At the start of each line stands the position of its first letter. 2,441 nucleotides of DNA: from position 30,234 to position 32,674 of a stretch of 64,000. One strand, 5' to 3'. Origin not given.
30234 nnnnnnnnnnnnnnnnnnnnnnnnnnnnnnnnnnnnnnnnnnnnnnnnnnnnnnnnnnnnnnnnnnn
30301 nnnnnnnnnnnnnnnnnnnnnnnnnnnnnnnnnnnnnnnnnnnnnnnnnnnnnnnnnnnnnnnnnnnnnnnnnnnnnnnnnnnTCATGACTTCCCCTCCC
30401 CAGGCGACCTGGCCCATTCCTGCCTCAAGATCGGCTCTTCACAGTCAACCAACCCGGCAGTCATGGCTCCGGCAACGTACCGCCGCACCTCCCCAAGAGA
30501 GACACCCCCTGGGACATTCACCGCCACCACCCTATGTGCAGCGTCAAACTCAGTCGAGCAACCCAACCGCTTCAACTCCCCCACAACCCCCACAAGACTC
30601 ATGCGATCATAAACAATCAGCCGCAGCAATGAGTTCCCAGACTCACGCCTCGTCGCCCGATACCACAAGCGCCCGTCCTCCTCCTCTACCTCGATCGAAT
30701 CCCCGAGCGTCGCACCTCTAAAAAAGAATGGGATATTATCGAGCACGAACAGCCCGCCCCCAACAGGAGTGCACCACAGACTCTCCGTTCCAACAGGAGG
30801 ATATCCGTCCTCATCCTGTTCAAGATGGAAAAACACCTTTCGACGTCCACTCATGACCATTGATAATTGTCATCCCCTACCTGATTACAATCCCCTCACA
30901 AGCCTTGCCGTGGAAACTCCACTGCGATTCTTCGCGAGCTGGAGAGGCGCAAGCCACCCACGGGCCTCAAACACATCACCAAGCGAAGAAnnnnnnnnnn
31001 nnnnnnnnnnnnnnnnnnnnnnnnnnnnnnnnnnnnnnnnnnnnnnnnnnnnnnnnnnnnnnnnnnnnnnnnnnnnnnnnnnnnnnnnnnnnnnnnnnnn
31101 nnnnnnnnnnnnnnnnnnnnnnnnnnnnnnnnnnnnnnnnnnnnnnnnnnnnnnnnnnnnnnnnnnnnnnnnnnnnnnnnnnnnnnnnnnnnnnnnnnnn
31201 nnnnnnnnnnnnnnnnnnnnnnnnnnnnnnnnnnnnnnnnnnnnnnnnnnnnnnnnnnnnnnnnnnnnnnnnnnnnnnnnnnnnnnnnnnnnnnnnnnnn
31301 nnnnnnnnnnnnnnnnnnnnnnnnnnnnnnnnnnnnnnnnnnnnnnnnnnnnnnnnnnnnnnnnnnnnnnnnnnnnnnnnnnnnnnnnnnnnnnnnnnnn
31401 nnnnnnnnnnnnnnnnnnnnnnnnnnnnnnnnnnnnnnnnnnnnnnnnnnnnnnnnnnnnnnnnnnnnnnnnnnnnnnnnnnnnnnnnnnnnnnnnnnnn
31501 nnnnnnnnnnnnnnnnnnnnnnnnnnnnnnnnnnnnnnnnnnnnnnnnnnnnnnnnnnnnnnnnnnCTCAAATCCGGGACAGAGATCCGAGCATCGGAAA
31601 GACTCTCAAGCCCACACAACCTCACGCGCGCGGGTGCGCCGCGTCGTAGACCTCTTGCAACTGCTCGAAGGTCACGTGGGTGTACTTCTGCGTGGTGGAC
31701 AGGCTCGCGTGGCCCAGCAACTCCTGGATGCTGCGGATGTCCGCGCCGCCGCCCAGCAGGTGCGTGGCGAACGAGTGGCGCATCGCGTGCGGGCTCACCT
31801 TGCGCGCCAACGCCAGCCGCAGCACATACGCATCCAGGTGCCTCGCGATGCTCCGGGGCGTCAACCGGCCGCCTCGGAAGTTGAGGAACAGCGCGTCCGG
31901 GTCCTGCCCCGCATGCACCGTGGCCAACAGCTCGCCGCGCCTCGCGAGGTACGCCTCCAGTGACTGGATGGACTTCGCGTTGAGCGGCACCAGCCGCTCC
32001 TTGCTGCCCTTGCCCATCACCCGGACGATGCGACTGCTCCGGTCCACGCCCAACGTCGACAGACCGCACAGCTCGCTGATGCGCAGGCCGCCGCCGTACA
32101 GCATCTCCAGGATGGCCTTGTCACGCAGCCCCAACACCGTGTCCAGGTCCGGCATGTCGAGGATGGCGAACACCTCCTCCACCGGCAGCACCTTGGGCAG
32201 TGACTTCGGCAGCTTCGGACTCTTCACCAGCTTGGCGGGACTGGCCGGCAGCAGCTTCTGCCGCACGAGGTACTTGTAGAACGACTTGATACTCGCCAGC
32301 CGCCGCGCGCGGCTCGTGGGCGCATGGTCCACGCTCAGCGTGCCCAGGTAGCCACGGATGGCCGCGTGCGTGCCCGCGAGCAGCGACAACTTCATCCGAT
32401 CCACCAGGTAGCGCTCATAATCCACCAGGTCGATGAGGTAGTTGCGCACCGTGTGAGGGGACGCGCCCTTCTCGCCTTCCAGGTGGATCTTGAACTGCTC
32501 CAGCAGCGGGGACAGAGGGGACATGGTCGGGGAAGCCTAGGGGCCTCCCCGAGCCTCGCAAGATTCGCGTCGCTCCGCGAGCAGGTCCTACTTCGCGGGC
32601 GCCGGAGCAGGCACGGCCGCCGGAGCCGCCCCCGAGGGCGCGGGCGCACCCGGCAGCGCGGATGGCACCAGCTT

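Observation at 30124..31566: Cluster of three orphan polymorphic-toxin immunity-like genes with no cognate toxin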

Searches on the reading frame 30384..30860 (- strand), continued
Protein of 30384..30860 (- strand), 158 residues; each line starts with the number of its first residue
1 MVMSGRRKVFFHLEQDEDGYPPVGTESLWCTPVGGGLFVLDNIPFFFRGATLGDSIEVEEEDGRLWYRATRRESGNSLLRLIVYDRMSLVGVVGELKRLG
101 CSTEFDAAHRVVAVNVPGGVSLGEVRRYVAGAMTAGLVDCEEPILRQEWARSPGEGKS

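Call 81: search_protein_families(library=pfam, proteins=[L167:5495-6001:+, L171:5450-5998:+], max_evalue=1)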
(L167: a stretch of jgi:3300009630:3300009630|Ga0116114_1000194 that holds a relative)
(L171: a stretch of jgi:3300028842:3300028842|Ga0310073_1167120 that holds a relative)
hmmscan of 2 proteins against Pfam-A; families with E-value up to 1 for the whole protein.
L167:5495-6001:+ (169 aa): 5 families
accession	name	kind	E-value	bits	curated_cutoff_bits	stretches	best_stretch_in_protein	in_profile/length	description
PF01844.29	HNH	-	8.6e-11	42.3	21.4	1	96-152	1-46/47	HNH endonuclease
PF14279.12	HNH_5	-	6.3e-09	36.1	27.5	1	121-155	14-48/56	HNH endonuclease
PF13395.12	HNH_4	-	0.0082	16.5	22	1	121-155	19-53/54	HNH endonuclease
PF13248.11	Zn_ribbon_3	-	0.068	13.1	27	1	94-107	3-15/26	zinc-ribbon domain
PF21362.3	Sina_RING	-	0.077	13.6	29.3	0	91-103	17-29/35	E3 ubiquitin-protein ligase sina/sinah, RING finger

L171:5450-5998:+ (183 aa): 10 families
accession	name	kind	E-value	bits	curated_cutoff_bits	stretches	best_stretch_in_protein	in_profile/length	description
PF14449.11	PT-TG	-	2.4e-15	56.7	23.5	1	21-85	6-68/68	Pre-toxin TG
PF01844.29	HNH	-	1.5e-10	41.5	21.4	1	126-182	1-46/47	HNH endonuclease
PF14279.12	HNH_5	-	2.5e-07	31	27.5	1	146-183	9-46/56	HNH endonuclease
PF13395.12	HNH_4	-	0.00062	20.1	22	1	148-182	16-50/54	HNH endonuclease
PF13248.11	Zn_ribbon_3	-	0.056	13.4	27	0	123-132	2-11/26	zinc-ribbon domain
PF09297.16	Zn_ribbon_NUD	-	0.09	12.9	24.8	1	126-137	6-17/32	NADH pyrophosphatase zinc ribbon domain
PF04032.22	Rpr2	-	0.13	13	29.3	1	122-176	44-89/90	RNAse P Rpr2/Rpp21/SNM1 subunit domain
PF13717.11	Zn_ribbon_4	-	0.17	12.3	30.3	1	115-131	17-33/36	zinc-ribbon domain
PF11781.13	Zn_ribbon_RRN7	-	0.27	11.4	27.1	0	120-131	18-29/32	Zinc-finger of RNA-polymerase I-specific TFIIB, Rrn7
PF23477.1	zf_Tbcl_2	-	0.47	10.6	27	0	123-133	5-15/37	Probable treble clef zinc finger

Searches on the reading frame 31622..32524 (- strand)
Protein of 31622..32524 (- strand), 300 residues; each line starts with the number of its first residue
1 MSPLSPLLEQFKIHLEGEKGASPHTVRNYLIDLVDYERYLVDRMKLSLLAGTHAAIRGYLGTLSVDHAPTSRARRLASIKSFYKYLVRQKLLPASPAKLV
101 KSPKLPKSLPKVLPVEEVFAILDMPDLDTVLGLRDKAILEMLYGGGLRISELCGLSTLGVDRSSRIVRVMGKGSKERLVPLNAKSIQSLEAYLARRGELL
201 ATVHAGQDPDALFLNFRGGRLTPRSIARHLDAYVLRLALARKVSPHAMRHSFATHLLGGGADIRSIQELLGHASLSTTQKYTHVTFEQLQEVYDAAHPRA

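Call 3: search_protein_families(library=pfam, proteins=[window:31622-32524:-], max_evalue=1)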
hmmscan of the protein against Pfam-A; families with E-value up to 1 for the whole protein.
window:31622-32524:- (300 aa): 4 families
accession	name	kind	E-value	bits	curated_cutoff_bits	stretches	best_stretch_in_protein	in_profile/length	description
PF00589.27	Phage_integrase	-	3.2e-42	144.6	27.1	1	112-287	2-171/172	Phage integrase family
PF02899.23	Phage_int_SAM_1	-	8.4e-18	64.9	22.3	1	8-90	1-83/83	Phage integrase, N-terminal SAM-like domain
PF13495.12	Phage_int_SAM_4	-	0.0007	20.4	27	1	7-91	1-83/85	Phage integrase, N-terminal SAM-like domain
PF00317.26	Ribonuc_red_lgN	-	0.044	14.3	28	1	74-97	45-68/77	Ribonucleotide reductase, all-alpha domain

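Call 4: search_protein_families(library=ncbifam, proteins=[window:31622-32524:-], max_evalue=1)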
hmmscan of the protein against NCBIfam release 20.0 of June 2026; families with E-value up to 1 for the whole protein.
window:31622-32524:- (300 aa): 14 families
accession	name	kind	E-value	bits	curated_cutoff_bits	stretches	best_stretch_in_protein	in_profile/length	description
TIGR02224.1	recomb_XerC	equivalog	4e-96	321.9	335.15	1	10-300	2-293/295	tyrosine recombinase XerC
TIGR02225.1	recomb_XerD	equivalog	2e-91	306.4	329.6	1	9-300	1-290/290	site-specific tyrosine recombinase XerD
NF001399.0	PRK00283.1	subfamily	7.8e-91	304.4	279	1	6-300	7-299/300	tyrosine recombinase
NF040815.2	recomb_XerA_Arch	equivalog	2.3e-60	204.4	220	1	9-293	1-263/263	site-specific tyrosine recombinase/integron integrase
NF002331.0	PRK01287.1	subfamily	7.1e-57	193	371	1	67-298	95-326/365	site-specific tyrosine recombinase XerC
TIGR02249.1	integrase_gron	subfamily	5.6e-38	131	265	2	221-286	237-302/315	integron integrase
NF003462.0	PRK05084.1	equivalog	5.5e-27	94.4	267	1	134-294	196-354/360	tyrosine recombinase XerS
NF011946.0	PRK15417.1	equivalog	3e-19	69.4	435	2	228-285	259-316/337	integron integrase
NF007371.0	PRK09871.1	subfamily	2.4e-12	46.8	222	1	129-285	22-175/198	tyrosine-type DNA invertase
NF007370.0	PRK09870.1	subfamily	2.7e-11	43.5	221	1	134-298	33-193/200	tyrosine-type DNA invertase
NF040693.1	recomb_GmtY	equivalog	1.6e-08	34.3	340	2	213-291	354-439/441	gamma-mobile-trio recombinase GmtY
NF047926.1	integrase_GmtZ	equivalog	0.0031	15.6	600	1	244-298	429-484/784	gamma-mobile-trio integrase GmtZ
NF002685.0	PRK02436.1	equivalog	0.0071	16.2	178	1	66-282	51-244/245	site-specific tyrosine recombinase XerD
NF041502.1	integrase_1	equivalog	0.02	13.7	350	1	208-294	284-370/484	site-specific integrase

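Call 20: find_related_loci(query=window:31622-32524:-, collection=genome_contigs, flank=10000)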
Query window:31622-32524:- (300 aa) in genome_contigs; peptide patterns used: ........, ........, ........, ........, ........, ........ (x = any residue, [..] = any of these).
600 stretches matched a pattern (row limit reached: there are more); 539 encode a relative of the query (tblastn E <= 1e-3); the best 80 are kept; 80 distinct loci.
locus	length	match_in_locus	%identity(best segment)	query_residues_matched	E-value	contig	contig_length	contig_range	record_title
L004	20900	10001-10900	95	1-300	0e+0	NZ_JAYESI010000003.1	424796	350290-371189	Corallococcus sp. RDP092CA NODE_3_length_424796_cov_13.269179, whole genome shotgun sequence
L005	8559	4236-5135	84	1-300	2e-168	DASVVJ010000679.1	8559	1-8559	MAG TPA_asm: Myxococcaceae bacterium isolate SMAG_U3340 k141_140392, whole genome shotgun sequence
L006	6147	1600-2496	81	2-300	3e-164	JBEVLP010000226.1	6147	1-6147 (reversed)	MAG: Cystobacter sp. isolate T4R2UO_autometa_bin_0001 T4R2UO_autometa_bin_0001_k133_3823896, whole genome shotgun sequen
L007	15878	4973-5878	73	1-300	4e-145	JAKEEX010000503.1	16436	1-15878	MAG: Myxococcaceae bacterium isolate PMV_1_maxbin.012 PMV_1_maxbin.012.k101_882348, whole genome shotgun sequence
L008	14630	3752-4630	65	8-300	2e-122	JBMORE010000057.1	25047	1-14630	MAG: Myxococcota bacterium isolate Betzabe_MAG172 MAG172_57, whole genome shotgun sequence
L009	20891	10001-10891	82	4-300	5e-165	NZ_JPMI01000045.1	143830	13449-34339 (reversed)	Archangium violaceum Cb vi76 contig00048, whole genome shotgun sequence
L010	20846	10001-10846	49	11-300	6e-77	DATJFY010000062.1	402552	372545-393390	MAG TPA_asm: Verrucomicrobiia bacterium isolate SMAG_U15472 k141_4815025, whole genome shotgun sequence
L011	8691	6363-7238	46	5-300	9e-76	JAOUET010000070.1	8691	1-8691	MAG: Coriobacteriia bacterium isolate 4_1_July_SF_Bin14 4_1_July_SF_Bin14_scaffold_4195_c1, whole genome shotgun sequenc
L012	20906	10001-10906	45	2-300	2e-75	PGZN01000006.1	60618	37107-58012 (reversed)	MAG: Firmicutes bacterium HGW-Firmicutes-8 bjp_ig2158_scaffold_139, whole genome shotgun sequence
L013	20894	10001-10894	45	7-300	2e-73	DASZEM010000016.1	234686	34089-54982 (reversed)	MAG TPA_asm: Thermoanaerobaculia bacterium isolate SMAG_U6494 k141_85892, whole genome shotgun sequence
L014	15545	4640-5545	46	3-300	4e-73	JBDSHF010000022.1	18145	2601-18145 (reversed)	MAG: Thermoanaerobaculia bacterium isolate cluster1_bin.27 k127_3735226, whole genome shotgun sequence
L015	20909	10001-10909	45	2-300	4e-73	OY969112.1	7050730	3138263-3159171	MAG: uncultured Acidobacteriota bacterium isolate MFD04212.bin.1.16 genome assembly, chromosome: 1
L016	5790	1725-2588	46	8-298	1e-72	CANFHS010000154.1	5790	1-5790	MAG: Bacteriovoracaceae bacterium isolate Jr-14may18-18 genome assembly, contig: Jr-14may18-C22074, whole genome shotgun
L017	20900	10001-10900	45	7-300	1e-72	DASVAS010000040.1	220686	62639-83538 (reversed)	MAG TPA_asm: Thermoanaerobaculia bacterium isolate SMAG_U1959 k141_531578, whole genome shotgun sequence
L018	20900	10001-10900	45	3-298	6e-72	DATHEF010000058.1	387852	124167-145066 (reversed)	MAG TPA_asm: Thermoanaerobaculia bacterium isolate SMAG_U12414 k141_134224, whole genome shotgun sequence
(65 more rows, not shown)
